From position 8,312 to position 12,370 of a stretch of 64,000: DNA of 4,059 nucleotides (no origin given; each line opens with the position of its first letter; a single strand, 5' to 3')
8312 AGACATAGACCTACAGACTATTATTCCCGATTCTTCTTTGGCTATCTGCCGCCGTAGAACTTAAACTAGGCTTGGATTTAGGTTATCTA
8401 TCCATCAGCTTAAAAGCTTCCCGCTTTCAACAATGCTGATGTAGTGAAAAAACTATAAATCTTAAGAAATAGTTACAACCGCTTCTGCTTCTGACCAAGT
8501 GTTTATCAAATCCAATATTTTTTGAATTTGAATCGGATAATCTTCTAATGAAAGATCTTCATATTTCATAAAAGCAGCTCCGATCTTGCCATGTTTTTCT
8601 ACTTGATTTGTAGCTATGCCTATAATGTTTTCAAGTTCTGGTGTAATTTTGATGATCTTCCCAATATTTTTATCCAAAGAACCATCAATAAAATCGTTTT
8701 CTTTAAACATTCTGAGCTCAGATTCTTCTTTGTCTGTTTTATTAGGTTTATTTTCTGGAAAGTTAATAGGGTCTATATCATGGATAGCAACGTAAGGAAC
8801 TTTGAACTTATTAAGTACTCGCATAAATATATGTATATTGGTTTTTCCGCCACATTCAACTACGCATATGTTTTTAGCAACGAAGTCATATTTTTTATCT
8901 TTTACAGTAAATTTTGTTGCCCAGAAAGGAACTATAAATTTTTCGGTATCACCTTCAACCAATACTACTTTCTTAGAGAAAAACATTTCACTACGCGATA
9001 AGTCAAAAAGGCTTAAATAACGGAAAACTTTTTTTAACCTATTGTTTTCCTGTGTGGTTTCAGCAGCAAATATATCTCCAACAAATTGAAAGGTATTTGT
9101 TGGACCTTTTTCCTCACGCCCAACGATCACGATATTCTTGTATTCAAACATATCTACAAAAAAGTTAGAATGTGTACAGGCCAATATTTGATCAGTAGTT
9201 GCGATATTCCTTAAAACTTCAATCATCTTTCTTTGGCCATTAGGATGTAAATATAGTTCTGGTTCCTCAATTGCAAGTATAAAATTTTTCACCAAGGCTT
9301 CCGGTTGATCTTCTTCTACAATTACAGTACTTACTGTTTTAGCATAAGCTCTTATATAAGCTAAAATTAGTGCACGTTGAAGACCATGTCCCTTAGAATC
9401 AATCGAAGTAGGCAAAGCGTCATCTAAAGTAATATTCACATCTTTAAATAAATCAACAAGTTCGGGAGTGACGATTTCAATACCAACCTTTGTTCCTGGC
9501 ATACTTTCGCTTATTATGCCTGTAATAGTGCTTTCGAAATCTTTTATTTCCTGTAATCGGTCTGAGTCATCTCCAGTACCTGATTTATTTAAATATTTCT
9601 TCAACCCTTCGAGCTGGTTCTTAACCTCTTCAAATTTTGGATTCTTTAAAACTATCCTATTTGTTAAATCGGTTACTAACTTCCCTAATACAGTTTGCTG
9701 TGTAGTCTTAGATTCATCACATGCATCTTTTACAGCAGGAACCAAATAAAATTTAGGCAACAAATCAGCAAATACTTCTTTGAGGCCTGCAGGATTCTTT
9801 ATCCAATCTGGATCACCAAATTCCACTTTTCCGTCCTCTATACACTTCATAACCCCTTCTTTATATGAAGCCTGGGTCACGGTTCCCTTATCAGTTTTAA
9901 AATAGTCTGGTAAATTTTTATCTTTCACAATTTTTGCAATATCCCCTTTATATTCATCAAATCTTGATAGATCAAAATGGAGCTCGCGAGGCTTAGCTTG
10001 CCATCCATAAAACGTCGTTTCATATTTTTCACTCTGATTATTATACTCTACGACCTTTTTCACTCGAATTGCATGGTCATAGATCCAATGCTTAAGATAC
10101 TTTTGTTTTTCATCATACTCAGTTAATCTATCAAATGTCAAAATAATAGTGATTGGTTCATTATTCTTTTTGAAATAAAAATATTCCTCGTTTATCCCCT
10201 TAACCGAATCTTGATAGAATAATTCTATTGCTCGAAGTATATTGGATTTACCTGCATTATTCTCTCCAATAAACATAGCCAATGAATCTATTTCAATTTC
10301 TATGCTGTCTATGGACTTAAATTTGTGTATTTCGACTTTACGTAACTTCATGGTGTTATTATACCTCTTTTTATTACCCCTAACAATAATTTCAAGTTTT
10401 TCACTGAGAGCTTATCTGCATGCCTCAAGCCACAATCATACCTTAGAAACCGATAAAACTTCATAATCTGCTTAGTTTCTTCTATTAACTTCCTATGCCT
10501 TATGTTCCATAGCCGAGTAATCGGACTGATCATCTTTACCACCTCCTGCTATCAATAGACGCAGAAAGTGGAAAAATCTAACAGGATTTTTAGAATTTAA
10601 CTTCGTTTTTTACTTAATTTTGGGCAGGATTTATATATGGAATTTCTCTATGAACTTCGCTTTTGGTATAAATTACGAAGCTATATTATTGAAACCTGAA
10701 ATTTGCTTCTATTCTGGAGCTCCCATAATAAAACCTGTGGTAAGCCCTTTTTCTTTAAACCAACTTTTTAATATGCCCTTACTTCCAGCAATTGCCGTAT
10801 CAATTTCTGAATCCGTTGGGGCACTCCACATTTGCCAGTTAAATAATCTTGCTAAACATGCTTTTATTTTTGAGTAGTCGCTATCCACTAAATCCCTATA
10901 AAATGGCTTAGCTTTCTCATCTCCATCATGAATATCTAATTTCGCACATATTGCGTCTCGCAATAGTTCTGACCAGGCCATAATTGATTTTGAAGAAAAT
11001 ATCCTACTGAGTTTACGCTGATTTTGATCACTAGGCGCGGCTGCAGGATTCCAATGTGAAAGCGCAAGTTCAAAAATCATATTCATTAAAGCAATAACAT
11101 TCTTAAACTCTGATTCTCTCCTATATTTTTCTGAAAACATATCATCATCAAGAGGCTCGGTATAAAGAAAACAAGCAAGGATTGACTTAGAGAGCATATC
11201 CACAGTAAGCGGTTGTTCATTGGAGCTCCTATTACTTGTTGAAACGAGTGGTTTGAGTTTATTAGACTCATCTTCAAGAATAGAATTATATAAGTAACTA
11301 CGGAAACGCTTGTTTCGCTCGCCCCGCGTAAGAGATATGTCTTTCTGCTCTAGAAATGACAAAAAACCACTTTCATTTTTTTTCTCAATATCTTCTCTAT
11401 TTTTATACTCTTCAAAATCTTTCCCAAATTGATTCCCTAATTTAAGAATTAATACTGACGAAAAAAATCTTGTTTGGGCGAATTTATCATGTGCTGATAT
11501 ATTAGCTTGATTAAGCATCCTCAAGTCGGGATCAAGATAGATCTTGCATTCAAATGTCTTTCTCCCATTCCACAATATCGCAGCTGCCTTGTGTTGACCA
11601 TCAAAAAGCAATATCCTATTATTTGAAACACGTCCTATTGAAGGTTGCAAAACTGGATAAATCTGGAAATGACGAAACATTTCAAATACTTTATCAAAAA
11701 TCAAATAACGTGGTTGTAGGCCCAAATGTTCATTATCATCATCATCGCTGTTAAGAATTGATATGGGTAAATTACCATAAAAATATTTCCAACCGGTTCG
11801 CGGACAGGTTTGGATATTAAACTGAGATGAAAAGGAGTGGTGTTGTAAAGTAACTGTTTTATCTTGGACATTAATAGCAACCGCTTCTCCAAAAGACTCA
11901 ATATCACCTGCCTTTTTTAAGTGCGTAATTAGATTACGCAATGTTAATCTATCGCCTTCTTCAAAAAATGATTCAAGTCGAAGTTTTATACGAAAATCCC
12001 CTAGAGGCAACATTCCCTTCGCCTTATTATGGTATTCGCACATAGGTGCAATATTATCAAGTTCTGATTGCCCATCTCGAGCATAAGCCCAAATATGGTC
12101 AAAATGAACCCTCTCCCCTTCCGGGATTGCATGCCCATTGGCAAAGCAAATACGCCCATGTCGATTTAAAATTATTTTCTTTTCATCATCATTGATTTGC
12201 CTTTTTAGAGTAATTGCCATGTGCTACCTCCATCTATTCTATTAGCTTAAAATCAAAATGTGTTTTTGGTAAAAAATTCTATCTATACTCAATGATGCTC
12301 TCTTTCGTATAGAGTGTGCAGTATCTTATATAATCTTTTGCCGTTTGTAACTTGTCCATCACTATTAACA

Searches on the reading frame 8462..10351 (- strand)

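Call 11: search_protein_families(library=pfam, proteins=[window:8462-10351:-], max_evalue=0.01)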
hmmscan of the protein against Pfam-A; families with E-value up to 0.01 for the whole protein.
window:8462-10351:- (629 aa): 5 families
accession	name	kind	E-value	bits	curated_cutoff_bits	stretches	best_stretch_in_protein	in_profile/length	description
PF13175.12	AAA_15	-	1.8e-40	140.1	32.1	1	1-399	1-374/374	AAA ATPase domain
PF20469.4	OLD-like_TOPRIM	-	3.8e-20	72.6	23.2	1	457-527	1-67/67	Overcoming lysogenization defect protein-like, TOPRIM domain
PF13304.12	AAA_21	-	6.3e-14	53.2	27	2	310-400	228-304/304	AAA domain, putative AbiEii toxin, Type IV TA system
PF11398.14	DUF2813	-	3.6e-10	40.2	21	1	1-88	1-95/372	Protein of unknown function (DUF2813)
PF02463.25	SMC_N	-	4.5e-05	23.4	40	1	3-43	2-45/220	RecF/RecN/SMC N terminal domain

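Call 39: search_protein_families(library=ncbifam, proteins=[window:8462-10351:-], max_evalue=0.01)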
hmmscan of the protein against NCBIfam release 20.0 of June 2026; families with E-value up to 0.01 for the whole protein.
window:8462-10351:- (629 aa): 5 families
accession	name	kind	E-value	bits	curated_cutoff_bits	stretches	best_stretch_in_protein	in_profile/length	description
NF038234.1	retron_eff_Eco8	equivalog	4.9e-17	61.8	250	2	1-106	1-104/679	retron Eco8 family effector endonuclease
NF041760.1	PtuA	equivalog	9.6e-13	47.9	500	2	1-43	50-93/524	retron Ec78 anti-phage system effector ATPase PtuA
NF047739.1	antiphage_MADS3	equivalog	3.5e-11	42.9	420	2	4-51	3-49/427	methylation-associated defense system AAA family ATPase MAD3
TIGR00611.2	recf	equivalog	2.2e-06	27.1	172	1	3-47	1-46/339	DNA replication/repair protein RecF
NF003034.1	PRK03918.1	equivalog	6.5e-05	21.1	700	1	1-75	1-79/878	DNA double-strand break repair ATPase Rad50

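Call 40: search_protein_families(library=padloc, proteins=[window:8462-10351:-], max_evalue=0.001)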
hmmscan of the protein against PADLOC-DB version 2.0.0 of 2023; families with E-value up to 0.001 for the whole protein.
window:8462-10351:- (629 aa): 126 families (the best 25 are shown)
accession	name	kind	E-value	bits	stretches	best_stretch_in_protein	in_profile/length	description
PDLC02358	Old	-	2.8e-88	295.2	2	160-547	111-468/578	Old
PDLC02979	AriA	-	1.3e-46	158.1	1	1-399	1-373/373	-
PDLC00067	GajA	-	5.8e-43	145.3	2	205-544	168-479/604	AAA ATPase domain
PDLC00070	GajA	-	6e-41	138.7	2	202-537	154-458/596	AAA ATPase domain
PDLC00096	GajA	-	2e-34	117.4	2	191-543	136-472/630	AAA ATPase domain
PDLC00091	GajA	-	4.6e-32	109.6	2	201-529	145-471/627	AAA ATPase domain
PDLC00065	GajA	-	1.5e-30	104.6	1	1-540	1-518/670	AAA ATPase domain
PDLC00069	GajA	-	3.9e-30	102.9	2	203-542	179-518/687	AAA ATPase domain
PDLC00062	GajA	-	4.3e-30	102.7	2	194-419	156-364/639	AAA ATPase domain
PDLC00077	GajA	-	4.8e-30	102.7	2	200-544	194-515/616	AAA ATPase domain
PDLC00085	GajA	-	7.1e-30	102.3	3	387-586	318-499/580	AAA ATPase domain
PDLC00063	GajA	-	2.5e-29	100.4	1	1-535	1-529/679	AAA ATPase domain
PDLC00094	GajA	-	2.7e-29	100.1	2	195-528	156-455/569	AAA ATPase domain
PDLC00093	GajA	-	2e-27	94.2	2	342-543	368-564/736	AAA ATPase domain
PDLC00080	GajA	-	3.9e-27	93.3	2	195-552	145-479/622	AAA ATPase domain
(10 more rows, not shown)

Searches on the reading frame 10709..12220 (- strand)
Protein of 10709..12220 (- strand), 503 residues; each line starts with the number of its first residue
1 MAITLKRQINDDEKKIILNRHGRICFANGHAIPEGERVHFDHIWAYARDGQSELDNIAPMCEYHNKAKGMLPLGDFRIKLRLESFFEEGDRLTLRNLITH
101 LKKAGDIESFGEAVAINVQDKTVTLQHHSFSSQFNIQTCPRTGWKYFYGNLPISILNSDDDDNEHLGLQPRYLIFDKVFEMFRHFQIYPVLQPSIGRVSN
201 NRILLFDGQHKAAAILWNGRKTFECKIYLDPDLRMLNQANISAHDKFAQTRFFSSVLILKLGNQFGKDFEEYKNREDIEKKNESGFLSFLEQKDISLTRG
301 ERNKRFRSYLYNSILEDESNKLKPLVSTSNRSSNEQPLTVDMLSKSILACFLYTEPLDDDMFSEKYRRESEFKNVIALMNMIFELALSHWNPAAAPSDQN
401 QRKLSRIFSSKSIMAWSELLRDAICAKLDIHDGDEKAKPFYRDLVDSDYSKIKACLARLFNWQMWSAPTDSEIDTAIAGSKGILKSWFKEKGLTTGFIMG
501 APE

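Call 11: search_protein_families(library=pfam, proteins=[window:10709-12220:-], max_evalue=0.01)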
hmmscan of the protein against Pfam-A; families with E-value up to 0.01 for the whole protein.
window:10709-12220:- (503 aa): 1 family
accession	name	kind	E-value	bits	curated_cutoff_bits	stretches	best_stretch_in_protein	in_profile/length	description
PF01844.29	HNH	-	0.0015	19.1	21.4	1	32-69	11-45/47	HNH endonuclease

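Call 39: search_protein_families(library=ncbifam, proteins=[window:10709-12220:-], max_evalue=0.01)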
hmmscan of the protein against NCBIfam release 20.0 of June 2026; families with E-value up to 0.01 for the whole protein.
window:10709-12220:- (503 aa): 1 family
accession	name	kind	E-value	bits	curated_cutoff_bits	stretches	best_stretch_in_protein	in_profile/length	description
NF040563.1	guided_IscB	equivalog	0.0015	17.7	175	1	14-77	184-244/314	RNA-guided endonuclease IscB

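Call 40: search_protein_families(library=padloc, proteins=[window:10709-12220:-], max_evalue=0.001)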
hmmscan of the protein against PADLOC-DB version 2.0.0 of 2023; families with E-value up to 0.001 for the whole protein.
window:10709-12220:- (503 aa): 0 families
